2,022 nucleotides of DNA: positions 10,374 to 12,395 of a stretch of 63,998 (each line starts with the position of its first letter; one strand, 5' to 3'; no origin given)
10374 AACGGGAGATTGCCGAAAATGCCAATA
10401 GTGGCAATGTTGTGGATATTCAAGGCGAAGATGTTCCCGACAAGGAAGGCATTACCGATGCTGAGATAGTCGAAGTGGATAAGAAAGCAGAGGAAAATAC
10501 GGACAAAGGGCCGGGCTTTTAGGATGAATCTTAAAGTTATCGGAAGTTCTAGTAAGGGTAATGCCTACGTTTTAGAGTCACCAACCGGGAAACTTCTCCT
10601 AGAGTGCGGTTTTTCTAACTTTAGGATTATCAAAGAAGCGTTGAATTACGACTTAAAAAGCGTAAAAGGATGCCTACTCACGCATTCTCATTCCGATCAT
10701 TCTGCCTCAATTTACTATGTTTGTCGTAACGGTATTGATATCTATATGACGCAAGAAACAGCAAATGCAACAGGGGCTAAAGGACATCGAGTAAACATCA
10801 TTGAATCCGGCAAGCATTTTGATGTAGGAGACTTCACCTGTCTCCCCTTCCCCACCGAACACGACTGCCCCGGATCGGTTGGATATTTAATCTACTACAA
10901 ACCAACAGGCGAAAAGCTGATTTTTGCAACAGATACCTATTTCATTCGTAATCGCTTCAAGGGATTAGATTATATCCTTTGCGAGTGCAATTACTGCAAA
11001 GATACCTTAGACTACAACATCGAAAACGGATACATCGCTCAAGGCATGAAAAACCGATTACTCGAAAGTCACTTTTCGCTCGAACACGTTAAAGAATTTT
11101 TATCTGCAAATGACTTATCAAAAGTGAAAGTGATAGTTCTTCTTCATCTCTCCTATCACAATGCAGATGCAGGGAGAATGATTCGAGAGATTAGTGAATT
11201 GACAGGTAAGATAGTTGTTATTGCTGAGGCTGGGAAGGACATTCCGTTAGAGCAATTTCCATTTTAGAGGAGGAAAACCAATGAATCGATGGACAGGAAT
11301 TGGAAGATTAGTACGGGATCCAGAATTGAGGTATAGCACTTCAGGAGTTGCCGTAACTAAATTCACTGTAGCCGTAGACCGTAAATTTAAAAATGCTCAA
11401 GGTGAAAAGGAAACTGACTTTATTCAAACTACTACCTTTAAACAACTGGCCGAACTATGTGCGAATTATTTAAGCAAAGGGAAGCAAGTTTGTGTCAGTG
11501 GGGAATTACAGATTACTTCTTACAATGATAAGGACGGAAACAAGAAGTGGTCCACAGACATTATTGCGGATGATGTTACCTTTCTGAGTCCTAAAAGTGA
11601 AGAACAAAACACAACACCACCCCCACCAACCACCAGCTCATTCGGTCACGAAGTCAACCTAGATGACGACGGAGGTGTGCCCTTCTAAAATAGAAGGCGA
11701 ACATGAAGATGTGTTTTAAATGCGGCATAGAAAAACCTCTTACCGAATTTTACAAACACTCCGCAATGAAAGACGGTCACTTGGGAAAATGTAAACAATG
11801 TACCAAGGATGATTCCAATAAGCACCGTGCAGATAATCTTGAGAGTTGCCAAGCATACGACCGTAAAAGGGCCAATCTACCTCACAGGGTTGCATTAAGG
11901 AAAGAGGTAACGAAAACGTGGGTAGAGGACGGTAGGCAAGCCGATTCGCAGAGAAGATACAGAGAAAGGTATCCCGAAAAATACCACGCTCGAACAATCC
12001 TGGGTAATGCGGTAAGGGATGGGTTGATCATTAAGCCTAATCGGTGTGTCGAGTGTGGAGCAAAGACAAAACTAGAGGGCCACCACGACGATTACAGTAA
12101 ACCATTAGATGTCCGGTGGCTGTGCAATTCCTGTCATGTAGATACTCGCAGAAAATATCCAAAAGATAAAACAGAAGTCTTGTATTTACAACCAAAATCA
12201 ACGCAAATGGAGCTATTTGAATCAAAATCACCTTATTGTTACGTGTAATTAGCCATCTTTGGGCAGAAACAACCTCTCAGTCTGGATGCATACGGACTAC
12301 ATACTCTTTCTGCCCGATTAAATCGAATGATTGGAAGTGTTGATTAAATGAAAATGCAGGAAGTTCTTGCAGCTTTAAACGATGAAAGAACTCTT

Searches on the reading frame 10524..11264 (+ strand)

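Call 11: search_protein_families(library=pfam, proteins=[window:10524-11264:+], max_evalue=0.001)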
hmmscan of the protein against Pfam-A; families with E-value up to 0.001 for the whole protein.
window:10524-11264:+ (247 aa): 2 families
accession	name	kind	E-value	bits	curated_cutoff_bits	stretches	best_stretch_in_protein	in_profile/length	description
PF12706.13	Lactamase_B_2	-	4.3e-11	43.2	27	1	25-186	4-180/200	Beta-lactamase superfamily domain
PF00753.33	Lactamase_B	-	8.3e-10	39.4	22.7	1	12-138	6-150/196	Metallo-beta-lactamase superfamily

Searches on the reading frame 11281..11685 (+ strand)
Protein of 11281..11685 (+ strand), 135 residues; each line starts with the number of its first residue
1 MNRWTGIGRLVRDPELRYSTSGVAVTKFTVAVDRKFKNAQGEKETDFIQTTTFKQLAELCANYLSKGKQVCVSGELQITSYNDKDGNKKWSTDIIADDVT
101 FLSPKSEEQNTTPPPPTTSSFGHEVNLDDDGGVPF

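Call 87: search_protein_families(library=phrogs, proteins=[window:11281-11685:+], max_evalue=0.001)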
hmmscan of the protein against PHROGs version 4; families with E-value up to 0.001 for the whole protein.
window:11281-11685:+ (135 aa): 4 families
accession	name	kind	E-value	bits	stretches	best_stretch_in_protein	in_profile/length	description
phrog_44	-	DNA, RNA and nucleotide metabolism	9e-48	164.4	1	1-130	87-223/271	single strand DNA binding protein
phrog_25370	-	unknown function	4.2e-13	49.8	1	7-47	8-48/48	-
phrog_12631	-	DNA, RNA and nucleotide metabolism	5e-06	27.6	1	2-35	31-64/78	single strand DNA binding protein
phrog_4932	-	DNA, RNA and nucleotide metabolism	0.00088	20.4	0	46-129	36-111/117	single strand DNA binding protein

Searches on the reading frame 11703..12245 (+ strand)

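Call 87: search_protein_families(library=phrogs, proteins=[window:11703-12245:+], max_evalue=0.001)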
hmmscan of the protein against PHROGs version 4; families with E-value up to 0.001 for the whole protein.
window:11703-12245:+ (181 aa): 9 families
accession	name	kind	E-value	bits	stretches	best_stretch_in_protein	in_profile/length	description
phrog_2340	-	DNA, RNA and nucleotide metabolism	1.3e-42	146.8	1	1-150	8-161/171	endonuclease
phrog_11793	-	unknown function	1e-13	51.8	1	95-148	3-56/65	-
phrog_1035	-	DNA, RNA and nucleotide metabolism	1e-10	42.9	1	1-125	63-172/271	endonuclease VII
phrog_5558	-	moron, auxiliary metabolic gene and host takeover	1.8e-09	38.9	1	1-41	8-48/130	Lar-like restriction alleviation protein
phrog_2633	-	DNA, RNA and nucleotide metabolism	1.9e-08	35.6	1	1-67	13-71/142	endonuclease VII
phrog_2255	-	DNA, RNA and nucleotide metabolism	6.1e-07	30.1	1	1-133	53-135/211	HNH endonuclease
phrog_3314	-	unknown function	1.3e-06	29.1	1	2-45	7-51/286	-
phrog_12813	-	unknown function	0.00016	22.6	1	2-37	154-189/199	-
phrog_30859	-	unknown function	0.00092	21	1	2-68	3-71/117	-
